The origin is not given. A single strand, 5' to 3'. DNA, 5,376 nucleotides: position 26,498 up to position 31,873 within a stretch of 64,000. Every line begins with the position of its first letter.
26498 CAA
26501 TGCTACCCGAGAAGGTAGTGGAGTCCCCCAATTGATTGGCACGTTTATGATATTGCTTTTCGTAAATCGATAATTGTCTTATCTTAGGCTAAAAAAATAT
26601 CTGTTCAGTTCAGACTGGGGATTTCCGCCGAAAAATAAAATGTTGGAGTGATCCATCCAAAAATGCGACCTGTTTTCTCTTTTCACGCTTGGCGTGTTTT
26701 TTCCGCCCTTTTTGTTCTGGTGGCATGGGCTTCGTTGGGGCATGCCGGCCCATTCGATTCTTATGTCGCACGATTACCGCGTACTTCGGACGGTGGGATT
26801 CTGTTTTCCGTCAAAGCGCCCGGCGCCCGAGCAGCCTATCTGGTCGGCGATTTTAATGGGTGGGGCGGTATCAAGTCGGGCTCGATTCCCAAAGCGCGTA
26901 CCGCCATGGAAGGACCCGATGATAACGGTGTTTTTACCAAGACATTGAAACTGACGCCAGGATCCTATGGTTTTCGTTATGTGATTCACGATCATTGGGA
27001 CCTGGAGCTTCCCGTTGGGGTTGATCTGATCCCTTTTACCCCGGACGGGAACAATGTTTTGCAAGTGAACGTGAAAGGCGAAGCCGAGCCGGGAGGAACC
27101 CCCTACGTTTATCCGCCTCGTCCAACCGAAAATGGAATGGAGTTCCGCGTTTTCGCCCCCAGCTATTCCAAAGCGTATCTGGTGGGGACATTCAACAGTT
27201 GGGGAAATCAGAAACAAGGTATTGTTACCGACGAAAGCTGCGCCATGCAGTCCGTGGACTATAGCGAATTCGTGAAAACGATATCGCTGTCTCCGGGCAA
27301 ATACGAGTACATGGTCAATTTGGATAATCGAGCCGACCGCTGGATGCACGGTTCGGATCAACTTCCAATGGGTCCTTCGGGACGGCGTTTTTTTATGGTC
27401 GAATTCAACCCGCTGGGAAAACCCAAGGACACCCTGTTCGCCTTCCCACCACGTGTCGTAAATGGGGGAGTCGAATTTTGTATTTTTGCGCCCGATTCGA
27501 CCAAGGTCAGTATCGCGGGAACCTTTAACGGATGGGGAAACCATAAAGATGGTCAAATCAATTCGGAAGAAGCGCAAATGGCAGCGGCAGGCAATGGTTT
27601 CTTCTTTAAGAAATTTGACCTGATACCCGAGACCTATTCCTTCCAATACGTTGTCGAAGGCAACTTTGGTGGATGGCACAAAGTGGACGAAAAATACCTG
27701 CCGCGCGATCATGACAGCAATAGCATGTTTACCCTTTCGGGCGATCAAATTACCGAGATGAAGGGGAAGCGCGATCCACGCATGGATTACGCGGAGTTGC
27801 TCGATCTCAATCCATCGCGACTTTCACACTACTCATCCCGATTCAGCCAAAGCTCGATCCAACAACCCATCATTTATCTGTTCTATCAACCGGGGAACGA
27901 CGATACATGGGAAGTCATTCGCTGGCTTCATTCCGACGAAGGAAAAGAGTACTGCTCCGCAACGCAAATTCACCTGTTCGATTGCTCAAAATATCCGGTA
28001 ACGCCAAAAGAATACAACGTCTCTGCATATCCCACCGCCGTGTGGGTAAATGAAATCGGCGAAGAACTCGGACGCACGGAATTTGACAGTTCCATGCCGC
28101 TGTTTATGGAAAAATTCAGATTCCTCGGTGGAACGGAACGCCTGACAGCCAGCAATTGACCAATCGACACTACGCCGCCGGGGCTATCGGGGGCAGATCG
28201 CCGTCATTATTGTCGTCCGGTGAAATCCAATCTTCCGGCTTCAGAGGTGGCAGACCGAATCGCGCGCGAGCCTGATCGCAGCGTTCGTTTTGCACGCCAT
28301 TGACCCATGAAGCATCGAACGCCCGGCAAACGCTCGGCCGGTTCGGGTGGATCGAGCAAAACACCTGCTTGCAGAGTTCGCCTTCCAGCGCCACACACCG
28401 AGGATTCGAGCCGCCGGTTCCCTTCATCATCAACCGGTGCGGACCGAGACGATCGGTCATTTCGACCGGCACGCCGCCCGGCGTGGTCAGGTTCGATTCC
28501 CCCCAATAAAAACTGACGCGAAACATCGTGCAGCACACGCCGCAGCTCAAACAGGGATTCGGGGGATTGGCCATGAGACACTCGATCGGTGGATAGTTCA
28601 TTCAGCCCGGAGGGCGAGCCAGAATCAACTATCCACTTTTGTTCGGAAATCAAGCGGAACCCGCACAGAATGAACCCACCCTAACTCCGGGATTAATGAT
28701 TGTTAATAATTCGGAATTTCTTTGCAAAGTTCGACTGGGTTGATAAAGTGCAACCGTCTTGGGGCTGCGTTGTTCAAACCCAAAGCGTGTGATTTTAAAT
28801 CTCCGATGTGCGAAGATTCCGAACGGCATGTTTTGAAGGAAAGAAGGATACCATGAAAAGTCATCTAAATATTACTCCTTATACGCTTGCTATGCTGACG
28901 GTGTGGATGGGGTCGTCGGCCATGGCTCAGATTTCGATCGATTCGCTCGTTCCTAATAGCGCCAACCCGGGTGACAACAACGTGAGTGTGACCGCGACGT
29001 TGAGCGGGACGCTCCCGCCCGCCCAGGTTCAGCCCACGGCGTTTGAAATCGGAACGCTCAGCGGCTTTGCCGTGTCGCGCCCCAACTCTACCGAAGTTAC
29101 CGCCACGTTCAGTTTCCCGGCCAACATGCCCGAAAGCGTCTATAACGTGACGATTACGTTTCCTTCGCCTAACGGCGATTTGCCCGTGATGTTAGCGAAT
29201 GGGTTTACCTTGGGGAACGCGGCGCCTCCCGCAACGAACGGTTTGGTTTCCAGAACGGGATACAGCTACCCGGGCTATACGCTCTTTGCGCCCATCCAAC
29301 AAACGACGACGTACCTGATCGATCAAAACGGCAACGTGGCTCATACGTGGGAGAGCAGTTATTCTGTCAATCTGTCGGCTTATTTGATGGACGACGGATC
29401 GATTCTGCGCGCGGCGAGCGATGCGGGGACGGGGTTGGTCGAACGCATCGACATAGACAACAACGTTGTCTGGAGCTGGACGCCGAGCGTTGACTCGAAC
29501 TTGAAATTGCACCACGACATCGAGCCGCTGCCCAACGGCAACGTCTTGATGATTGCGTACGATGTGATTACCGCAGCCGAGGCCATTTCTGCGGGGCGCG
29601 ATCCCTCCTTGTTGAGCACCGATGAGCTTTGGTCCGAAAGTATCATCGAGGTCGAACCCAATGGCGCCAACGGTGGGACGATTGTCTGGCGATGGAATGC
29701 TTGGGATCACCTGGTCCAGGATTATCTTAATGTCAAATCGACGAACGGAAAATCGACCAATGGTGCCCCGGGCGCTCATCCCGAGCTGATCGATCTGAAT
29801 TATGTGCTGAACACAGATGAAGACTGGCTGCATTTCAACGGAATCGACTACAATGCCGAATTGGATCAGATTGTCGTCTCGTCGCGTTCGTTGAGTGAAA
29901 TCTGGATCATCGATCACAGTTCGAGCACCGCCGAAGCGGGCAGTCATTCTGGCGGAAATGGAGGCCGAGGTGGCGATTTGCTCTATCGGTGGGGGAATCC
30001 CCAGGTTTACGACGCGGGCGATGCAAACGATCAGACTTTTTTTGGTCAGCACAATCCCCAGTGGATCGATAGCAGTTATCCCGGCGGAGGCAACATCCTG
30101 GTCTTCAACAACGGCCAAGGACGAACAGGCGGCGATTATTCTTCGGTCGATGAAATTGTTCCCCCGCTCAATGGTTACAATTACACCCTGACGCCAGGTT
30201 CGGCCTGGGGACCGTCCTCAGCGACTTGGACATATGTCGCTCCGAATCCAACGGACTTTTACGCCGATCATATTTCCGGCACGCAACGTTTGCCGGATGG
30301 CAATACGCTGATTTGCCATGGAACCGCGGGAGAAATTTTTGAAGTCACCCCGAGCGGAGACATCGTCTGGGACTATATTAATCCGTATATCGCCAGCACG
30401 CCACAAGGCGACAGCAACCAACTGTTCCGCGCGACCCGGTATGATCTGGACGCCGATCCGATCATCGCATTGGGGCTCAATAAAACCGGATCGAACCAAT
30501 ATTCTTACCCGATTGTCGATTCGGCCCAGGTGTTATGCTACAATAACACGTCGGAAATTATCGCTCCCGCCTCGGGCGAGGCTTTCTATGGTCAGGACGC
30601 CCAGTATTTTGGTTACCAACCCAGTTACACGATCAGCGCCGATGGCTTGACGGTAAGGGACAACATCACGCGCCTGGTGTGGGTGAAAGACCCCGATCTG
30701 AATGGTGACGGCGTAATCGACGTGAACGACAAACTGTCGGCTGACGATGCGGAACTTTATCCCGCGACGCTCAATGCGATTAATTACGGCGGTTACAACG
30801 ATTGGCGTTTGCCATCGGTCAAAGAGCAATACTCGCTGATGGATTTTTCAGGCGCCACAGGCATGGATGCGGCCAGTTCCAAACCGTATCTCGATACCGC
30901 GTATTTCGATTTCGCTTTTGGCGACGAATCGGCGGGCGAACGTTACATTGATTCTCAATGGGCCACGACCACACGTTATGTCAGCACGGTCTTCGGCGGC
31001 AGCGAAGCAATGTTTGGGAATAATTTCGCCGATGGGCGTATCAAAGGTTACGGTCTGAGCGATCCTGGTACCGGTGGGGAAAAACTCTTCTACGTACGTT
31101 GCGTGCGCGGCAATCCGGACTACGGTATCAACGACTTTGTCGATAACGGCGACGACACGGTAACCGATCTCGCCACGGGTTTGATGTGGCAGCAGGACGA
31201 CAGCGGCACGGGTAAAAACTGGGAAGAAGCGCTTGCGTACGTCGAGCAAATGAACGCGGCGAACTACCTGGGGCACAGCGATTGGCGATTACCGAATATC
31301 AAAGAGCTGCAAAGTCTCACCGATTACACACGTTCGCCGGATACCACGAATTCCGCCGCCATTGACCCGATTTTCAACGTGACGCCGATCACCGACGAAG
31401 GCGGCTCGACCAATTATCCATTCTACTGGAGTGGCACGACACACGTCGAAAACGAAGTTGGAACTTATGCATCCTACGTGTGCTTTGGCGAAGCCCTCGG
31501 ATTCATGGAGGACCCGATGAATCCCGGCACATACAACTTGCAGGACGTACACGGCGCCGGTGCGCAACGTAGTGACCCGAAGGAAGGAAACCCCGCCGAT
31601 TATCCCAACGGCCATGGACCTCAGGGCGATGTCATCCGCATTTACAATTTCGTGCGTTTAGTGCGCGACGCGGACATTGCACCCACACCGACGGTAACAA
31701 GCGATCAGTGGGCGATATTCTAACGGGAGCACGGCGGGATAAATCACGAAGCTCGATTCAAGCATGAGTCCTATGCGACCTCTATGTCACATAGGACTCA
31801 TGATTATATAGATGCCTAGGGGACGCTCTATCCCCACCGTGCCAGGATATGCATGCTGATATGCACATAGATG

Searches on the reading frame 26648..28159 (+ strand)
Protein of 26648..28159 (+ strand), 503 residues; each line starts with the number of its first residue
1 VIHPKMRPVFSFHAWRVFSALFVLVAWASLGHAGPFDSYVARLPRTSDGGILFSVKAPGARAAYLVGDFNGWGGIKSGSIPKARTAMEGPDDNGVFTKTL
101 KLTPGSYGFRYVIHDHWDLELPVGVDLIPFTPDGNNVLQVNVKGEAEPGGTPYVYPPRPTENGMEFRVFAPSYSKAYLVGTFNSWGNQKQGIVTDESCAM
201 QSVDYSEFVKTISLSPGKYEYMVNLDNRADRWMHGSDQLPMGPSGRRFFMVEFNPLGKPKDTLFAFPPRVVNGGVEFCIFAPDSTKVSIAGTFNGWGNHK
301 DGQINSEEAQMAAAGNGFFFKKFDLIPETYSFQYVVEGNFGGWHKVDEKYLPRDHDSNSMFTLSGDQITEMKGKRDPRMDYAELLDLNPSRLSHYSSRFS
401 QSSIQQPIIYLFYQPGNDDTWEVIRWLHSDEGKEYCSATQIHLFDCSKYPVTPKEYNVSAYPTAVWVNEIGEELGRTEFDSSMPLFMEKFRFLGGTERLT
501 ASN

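Call 10: search_protein_families(library=pfam, proteins=[window:26648-28159:+], max_evalue=0.001)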
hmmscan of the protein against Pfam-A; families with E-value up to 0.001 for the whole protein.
window:26648-28159:+ (503 aa): 4 families
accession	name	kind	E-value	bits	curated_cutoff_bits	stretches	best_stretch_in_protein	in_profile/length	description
PF02922.24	CBM_48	-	2.6e-14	53.7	22.4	0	273-342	11-74/83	Carbohydrate-binding module 48 (Isoamylase N-terminal domain)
PF16561.11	AMPK1_CBM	-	6.5e-13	49.1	26.8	0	59-119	10-59/85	Glycogen recognition site of AMP-activated protein kinase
PF22058.2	X25_BaPul_like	-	1.2e-08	35.3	27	0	65-122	4-61/87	Pullulanase X25 domain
PF16760.10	CBM53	-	3.8e-06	27.5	27.6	0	283-323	12-46/57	Starch/carbohydrate-binding module (family 53)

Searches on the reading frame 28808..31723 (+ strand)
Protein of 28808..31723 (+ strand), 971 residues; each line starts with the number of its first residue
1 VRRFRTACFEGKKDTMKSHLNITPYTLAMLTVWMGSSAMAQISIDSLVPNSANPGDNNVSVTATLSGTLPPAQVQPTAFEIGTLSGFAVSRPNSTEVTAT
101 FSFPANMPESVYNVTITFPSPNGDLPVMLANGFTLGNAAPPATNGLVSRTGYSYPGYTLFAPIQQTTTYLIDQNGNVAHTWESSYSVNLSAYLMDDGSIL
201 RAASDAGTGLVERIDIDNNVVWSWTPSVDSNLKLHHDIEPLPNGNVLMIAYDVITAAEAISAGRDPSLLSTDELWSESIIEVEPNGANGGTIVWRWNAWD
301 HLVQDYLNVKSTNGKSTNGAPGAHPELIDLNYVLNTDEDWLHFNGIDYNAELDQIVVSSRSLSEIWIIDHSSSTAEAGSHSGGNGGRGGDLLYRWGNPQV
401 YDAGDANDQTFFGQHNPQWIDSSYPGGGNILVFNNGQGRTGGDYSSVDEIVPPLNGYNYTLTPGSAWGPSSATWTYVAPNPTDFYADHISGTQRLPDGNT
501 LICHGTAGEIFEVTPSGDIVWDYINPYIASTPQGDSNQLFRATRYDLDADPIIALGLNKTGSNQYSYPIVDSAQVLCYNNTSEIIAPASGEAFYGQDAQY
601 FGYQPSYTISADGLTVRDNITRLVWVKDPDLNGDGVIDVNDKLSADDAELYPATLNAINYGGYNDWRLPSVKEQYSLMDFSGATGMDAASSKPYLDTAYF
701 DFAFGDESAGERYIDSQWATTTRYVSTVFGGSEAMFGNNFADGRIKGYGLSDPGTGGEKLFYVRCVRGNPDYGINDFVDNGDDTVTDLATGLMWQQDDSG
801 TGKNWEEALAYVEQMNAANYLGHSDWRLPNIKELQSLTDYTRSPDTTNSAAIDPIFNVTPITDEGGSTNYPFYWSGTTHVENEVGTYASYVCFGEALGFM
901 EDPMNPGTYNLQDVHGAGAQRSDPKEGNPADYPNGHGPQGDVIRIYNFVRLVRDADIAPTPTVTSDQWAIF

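Call 10: search_protein_families(library=pfam, proteins=[window:28808-31723:+], max_evalue=0.001)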
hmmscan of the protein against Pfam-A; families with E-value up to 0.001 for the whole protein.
window:28808-31723:+ (971 aa): 3 families
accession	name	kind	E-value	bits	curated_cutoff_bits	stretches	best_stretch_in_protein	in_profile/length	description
PF07603.17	Lcl_C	-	2.2e-41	141.3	34.9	2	784-893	2-99/117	Lcl C-terminal domain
PF05935.17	Arylsulfotrans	-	3e-22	79.6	24.2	1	165-508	27-335/374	Arylsulfotransferase (ASST)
PF14269.12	Arylsulfotran_2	-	4.1e-10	40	27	1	194-525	5-300/301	Arylsulfotransferase (ASST)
